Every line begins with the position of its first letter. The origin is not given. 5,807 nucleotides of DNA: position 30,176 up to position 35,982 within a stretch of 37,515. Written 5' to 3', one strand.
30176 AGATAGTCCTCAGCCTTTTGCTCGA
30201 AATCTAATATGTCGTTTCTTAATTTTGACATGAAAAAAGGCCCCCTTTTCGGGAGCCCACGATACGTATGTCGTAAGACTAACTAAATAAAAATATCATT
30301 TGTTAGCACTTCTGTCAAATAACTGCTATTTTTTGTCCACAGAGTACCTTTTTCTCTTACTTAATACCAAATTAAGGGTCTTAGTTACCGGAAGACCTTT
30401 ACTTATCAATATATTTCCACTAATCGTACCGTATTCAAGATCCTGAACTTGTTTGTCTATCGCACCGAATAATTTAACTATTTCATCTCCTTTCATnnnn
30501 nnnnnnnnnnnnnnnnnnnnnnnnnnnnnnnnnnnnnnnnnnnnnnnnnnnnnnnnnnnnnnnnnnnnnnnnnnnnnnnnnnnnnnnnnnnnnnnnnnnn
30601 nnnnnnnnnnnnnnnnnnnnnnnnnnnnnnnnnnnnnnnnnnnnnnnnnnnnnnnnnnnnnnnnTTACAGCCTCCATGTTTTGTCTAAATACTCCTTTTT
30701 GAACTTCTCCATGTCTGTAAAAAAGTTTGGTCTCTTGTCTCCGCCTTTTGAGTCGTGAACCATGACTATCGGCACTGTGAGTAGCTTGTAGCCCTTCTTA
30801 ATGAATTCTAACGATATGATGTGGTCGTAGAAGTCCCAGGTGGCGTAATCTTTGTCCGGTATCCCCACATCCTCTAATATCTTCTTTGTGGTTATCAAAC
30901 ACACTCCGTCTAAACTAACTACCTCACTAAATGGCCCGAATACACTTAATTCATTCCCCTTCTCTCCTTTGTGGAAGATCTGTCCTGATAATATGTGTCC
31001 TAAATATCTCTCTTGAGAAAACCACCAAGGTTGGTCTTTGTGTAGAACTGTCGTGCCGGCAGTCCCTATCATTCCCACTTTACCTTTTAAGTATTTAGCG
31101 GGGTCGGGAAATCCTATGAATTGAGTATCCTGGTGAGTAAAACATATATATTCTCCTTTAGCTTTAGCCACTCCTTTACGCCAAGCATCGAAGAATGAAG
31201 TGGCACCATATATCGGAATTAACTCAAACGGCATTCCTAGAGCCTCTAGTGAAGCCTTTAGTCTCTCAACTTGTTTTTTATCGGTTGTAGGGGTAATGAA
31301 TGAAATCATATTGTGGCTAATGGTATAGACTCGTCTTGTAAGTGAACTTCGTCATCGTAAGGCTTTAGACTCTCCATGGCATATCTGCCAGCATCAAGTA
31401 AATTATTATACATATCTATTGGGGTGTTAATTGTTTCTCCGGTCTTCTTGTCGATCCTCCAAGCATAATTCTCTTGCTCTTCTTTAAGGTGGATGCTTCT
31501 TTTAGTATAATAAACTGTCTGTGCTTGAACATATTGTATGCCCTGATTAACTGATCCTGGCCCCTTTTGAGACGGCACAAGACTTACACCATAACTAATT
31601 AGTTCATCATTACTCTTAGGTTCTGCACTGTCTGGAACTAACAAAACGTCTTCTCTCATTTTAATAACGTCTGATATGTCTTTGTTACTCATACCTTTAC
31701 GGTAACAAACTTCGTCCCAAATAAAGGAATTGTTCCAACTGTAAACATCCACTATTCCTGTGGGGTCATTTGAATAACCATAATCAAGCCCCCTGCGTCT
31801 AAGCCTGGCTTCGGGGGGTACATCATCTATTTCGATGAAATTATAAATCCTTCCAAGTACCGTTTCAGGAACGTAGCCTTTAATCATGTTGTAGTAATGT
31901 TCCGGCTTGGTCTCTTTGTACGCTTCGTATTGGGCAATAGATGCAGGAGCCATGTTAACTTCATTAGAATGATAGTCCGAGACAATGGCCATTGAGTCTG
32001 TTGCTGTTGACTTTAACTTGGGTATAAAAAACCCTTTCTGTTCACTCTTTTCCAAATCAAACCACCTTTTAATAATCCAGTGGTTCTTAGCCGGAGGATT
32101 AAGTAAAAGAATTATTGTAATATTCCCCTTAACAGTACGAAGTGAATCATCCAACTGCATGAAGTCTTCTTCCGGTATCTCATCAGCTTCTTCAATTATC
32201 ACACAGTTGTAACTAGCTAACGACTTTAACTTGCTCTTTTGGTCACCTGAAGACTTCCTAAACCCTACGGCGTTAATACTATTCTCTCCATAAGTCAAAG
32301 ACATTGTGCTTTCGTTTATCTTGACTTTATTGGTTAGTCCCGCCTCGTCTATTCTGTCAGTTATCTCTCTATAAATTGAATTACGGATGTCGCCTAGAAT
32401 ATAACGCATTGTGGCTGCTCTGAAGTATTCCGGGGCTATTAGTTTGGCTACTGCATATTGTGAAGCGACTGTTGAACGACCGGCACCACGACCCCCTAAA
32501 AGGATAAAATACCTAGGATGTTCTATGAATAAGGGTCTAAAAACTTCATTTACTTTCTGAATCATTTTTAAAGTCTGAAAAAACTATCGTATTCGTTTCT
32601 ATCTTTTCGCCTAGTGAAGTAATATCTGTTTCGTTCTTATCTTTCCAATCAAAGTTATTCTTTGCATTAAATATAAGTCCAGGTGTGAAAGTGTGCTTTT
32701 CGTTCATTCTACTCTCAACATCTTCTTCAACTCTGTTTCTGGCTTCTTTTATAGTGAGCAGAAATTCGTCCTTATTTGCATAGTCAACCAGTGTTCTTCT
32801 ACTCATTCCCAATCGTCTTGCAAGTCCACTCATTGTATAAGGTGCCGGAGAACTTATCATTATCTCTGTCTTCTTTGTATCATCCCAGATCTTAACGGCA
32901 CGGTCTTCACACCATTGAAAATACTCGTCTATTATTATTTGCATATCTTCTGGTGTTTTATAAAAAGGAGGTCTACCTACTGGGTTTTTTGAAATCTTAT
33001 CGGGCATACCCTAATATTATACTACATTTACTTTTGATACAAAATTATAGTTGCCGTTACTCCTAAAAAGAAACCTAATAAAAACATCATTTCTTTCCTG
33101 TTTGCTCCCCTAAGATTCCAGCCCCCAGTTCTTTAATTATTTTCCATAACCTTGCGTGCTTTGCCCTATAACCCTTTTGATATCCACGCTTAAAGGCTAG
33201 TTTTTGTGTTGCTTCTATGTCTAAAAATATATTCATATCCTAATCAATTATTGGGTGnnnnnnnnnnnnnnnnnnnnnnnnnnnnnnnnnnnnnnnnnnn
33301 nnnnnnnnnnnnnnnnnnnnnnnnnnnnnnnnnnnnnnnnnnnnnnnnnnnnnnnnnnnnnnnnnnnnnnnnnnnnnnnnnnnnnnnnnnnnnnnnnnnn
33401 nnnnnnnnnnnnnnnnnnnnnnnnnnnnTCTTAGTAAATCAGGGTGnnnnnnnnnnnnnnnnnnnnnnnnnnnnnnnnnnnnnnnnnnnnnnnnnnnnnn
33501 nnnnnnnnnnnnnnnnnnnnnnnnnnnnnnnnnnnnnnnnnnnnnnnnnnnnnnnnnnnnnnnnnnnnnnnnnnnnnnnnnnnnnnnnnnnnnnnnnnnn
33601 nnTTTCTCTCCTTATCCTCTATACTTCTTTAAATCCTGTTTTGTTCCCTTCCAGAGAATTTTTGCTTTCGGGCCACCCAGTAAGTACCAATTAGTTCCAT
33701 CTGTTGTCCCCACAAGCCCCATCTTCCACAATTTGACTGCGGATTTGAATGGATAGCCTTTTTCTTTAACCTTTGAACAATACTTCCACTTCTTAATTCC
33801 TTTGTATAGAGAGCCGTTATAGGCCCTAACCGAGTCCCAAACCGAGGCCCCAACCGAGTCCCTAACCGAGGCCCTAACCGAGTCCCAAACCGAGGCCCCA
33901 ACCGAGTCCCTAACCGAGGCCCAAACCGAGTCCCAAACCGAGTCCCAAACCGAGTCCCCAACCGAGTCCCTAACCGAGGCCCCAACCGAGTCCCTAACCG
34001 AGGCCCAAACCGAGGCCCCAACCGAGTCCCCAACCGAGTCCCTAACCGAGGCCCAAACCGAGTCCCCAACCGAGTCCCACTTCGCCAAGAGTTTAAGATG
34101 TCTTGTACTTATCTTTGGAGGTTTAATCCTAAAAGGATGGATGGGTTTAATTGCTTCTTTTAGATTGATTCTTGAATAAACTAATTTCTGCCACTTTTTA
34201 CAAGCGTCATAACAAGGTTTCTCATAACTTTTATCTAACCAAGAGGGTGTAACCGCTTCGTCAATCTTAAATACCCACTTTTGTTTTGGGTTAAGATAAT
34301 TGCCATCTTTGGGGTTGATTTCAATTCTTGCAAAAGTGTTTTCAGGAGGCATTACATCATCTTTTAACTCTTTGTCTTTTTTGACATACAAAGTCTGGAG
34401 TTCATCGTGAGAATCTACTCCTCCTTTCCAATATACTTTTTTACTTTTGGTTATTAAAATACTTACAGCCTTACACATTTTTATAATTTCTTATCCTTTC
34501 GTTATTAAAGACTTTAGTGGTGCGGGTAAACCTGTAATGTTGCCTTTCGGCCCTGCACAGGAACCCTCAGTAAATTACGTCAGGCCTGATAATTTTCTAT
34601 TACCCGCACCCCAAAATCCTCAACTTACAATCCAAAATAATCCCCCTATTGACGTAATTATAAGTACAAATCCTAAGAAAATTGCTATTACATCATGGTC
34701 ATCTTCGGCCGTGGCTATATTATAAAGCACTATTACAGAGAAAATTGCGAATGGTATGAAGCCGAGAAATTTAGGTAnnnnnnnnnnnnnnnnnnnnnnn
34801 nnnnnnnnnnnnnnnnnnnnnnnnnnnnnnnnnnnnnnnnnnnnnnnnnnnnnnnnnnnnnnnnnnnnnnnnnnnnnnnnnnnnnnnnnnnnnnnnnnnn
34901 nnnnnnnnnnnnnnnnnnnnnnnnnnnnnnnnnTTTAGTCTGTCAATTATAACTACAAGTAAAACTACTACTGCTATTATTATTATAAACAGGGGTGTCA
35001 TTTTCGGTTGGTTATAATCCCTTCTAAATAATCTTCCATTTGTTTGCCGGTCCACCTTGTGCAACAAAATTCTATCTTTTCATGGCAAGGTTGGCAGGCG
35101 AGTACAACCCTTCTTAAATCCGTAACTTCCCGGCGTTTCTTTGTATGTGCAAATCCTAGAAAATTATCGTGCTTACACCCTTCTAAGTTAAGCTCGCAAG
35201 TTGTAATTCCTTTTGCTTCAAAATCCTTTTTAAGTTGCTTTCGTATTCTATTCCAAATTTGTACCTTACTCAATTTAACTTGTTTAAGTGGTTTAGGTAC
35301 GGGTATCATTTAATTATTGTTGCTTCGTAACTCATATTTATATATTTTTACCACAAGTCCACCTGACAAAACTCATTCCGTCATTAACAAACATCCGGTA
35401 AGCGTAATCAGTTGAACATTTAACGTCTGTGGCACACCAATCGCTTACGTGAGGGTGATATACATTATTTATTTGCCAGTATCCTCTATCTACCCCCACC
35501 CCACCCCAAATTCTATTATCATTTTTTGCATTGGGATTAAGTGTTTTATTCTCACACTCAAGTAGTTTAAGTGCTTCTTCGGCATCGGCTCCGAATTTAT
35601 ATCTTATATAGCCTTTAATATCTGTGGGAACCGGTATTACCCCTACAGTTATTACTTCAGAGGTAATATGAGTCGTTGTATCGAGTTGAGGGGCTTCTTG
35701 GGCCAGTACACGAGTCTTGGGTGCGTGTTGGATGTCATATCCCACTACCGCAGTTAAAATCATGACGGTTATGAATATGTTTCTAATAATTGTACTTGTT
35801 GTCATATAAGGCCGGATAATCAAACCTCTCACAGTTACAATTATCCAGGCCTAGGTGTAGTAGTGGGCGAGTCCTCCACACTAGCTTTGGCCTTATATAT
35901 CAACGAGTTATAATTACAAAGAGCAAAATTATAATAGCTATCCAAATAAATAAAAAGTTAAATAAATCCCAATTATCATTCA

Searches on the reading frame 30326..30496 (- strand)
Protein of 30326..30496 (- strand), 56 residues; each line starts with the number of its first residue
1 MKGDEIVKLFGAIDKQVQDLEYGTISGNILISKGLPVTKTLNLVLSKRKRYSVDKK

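Call 67: search_protein_families(library=pfam, proteins=[window:30326-30496:-], max_evalue=1)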
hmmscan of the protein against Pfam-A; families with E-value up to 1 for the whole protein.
window:30326-30496:- (56 aa): 0 families

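Call 82: find_homologous_proteins(query=window:30326-30496:-, max_evalue=0.001)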
Query window:30326-30496:- (56 aa): 12 proteins with E <= 0.001 among 12 candidates.
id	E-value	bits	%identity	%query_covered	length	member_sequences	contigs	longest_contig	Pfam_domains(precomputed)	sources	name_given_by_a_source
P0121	2.9e-27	110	100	100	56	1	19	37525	-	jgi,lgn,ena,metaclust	metaclust:\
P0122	5.8e-20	87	83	95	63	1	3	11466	-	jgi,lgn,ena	jgi:hypothetical protein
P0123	6.4e-20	87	78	96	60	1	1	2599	-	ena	-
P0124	1.9e-19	86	78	98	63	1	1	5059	-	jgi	jgi:hypothetical protein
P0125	4.0e-19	85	79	95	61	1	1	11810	-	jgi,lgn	jgi:hypothetical protein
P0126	8.4e-19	84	76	98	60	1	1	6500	-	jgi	jgi:hypothetical protein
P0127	7.0e-18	81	77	93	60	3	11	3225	-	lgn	-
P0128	1.4e-17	80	78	91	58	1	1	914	-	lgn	-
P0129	2.8e-17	79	73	93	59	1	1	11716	-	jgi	jgi:hypothetical protein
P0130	1.6e-16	77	70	95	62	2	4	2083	-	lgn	-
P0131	3.7e-16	76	70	100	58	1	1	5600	-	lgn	-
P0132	2.0e-15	73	67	93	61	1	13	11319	-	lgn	-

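Call 88: predict_structure(alignment_id=A5)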
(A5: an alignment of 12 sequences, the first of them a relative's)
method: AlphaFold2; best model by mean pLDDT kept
length: 56 residues; sequences in the alignment: 12
mean_pLDDT: 71.1   pTM: 0.38
mean pLDDT of the five models: 71.1, 58.3, 56.4, 55.1, 46.3
residues with pLDDT >= 90: 0; 70-90: 36; 50-70: 20; < 50: 0
segments of 3 or more residues with pLDDT < 50: none
pLDDT, mean of each block of 10 residues (from residue 1): 71 79 73 66 71 64
secondary structure, 60 per line:
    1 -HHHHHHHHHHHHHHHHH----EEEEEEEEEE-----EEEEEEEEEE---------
elements in order: H2-18 E23-32 E38-47

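Call 90: fold_search(model_id=the predicted structure, library=pdb)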
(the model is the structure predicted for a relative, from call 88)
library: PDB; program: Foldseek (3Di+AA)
matches with E <= 10: 74; with E <= 0.001: 0
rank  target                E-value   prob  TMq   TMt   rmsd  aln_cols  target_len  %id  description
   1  9esi_L                3.8e+00  0.08  0.34  0.10  12.3        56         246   11  Structure of a B-state intermediate committed to discard (Bd-II state) (released 2024-12-25)
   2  4h8s_C                4.4e+00  0.09  0.35  0.06  15.2        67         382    7  Crystal structure of human APPL2BARPH domain (released 2012-10-17)
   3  6p4w_D                4.7e+00  0.13  0.44  0.09   9.2        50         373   14  XPB helicase in a complex with truncated Bax1 from Sulfurisphaera tokodaii at 2.96 Angstrom resolution (released 2020-06-03)
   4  8ouw_K                4.7e+00  0.06  0.32  0.03  16.1        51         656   12  Cryo-EM structure of CMG helicase bound to TIM-1/TIPN-1 and homodimeric DNSN-1 on fork DNA (Caenorhabditis elegans) (released 2023-08-16)
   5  8iuf_E6               5.4e+00  0.08  0.32  0.07  14.8        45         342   11  Cryo-EM structure of Euglena gracilis super-complex I+III2+IV, composite (released 2024-02-28)
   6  3zqp_B                5.4e+00  0.06  0.27  0.22   9.2        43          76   14  Crystal structure of the small terminase oligomerization domain from a SPP1-like bacteriophage (released 2011-12-28)
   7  9esh_L                5.4e+00  0.04  0.31  0.09  11.7        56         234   11  Structure of a B-state intermediate committed to discard (Bd-I state) (released 2024-12-25)
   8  6zym_C                5.4e+00  0.04  0.30  0.10  12.5        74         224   12  Human C Complex Spliceosome - High-resolution CORE (released 2020-10-14)
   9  4h8s_D                5.7e+00  0.08  0.34  0.06  15.6        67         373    7  Crystal structure of human APPL2BARPH domain (released 2012-10-17)
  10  5w1i_C                5.7e+00  0.05  0.27  0.02   4.6        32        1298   16  Crystal structure of LbaCas13a (C2c2) bound to mature crRNA (20-nt spacer) (released 2017-09-13)
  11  8i0s_R                5.7e+00  0.04  0.29  0.07  11.4        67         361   12  The cryo-EM structure of human Bact-II complex (released 2024-07-31)
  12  4y42_A                5.7e+00  0.03  0.25  0.14   6.4        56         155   11  Cyanase (CynS) from Serratia proteamaculans (released 2015-04-08)
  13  2iu7_A                5.7e+00  0.03  0.25  0.14   6.4        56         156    9  Site directed mutagenesis of key residues involved in the catalytic mechanism of Cyanase (released 2006-06-06)
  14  2iv1_A                5.7e+00  0.03  0.25  0.14   6.4        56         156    9  SITE DIRECTED MUTAGENESIS OF KEY RESIDUES INVOLVED IN THE CATALYTIC MECHANISM OF CYANASE (released 2008-10-28)
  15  4z8m_B                6.1e+00  0.08  0.31  0.14   2.8        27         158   26  Crystal structure of the MAVS-TRAF6 complex (released 2015-09-23)
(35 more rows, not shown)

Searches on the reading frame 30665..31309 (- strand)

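Call 13: search_protein_families(library=phrogs, proteins=[window:30665-31309:-], max_evalue=0.001)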
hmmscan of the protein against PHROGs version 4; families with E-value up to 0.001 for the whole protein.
window:30665-31309:- (214 aa): 0 families

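Call 38: search_protein_families(library=pfam, proteins=[window:30665-31309:-], max_evalue=0.1)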
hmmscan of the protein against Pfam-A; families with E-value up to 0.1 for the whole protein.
window:30665-31309:- (214 aa): 2 families
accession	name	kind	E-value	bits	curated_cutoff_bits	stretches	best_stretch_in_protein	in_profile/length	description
PF13712.12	Glyco_tranf_2_5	-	1e-16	61.8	27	1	4-178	2-179/210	Glycosyltransferase like family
PF00535.33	Glycos_transf_2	-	0.09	13.1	23.3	0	41-64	68-91/168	Glycosyl transferase family 2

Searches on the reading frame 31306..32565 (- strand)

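Call 12: search_protein_families(library=phrogs, proteins=[window:31306-32565:-], max_evalue=0.001)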
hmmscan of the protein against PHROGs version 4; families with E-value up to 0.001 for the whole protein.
window:31306-32565:- (419 aa): 4 families
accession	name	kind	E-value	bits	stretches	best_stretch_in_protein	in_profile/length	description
phrog_3717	-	head and packaging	1.7e-26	94.3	1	4-272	10-268/277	terminase large subunit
phrog_2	-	head and packaging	1.9e-26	94.1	1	9-404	264-596/807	terminase large subunit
phrog_6672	-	head and packaging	1.4e-25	90.6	1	286-401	12-130/145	terminase large subunit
phrog_5653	-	head and packaging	1e-20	75.3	1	251-400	27-180/199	terminase large subunit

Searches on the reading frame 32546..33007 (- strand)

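Call 13: search_protein_families(library=phrogs, proteins=[window:32546-33007:-], max_evalue=0.001)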
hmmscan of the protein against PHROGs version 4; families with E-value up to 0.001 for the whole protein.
window:32546-33007:- (153 aa): 3 families
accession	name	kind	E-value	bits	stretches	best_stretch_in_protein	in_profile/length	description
phrog_606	-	head and packaging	1.1e-25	91.5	1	8-141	17-150/167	terminase small subunit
phrog_309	-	head and packaging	1.9e-05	25.8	1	46-142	160-272/319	terminase small subunit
phrog_66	-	integration and excision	0.00075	20.3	1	28-103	63-142/412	excisionase and transcriptional regulator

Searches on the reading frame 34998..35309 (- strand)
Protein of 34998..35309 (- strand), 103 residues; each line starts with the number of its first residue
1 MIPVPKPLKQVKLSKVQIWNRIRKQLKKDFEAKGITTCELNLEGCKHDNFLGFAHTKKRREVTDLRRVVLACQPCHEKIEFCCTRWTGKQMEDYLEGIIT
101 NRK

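Call 38: search_protein_families(library=pfam, proteins=[window:34998-35309:-], max_evalue=0.1)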
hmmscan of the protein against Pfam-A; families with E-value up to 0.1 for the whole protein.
window:34998-35309:- (103 aa): 2 families
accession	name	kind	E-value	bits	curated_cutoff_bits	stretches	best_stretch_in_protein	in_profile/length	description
PF08416.19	PTB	-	0.019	15.5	27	1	10-73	45-106/131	Phosphotyrosine-binding domain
PF05840.19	Phage_GPA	-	0.073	12.5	31.4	1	16-73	221-278/321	Bacteriophage replication gene A protein (GPA)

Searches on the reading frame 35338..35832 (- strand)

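Call 13: search_protein_families(library=phrogs, proteins=[window:35338-35832:-], max_evalue=0.001)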
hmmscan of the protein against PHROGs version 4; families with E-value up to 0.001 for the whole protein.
window:35338-35832:- (164 aa): 0 families

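Call 38: search_protein_families(library=pfam, proteins=[window:35338-35832:-], max_evalue=0.1)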
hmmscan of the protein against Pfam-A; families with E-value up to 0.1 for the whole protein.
window:35338-35832:- (164 aa): 1 family
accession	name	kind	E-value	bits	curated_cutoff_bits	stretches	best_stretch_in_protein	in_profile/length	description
PF18896.5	SLT_3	-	5.9e-06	27.1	27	1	99-159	28-88/89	Lysozyme like domain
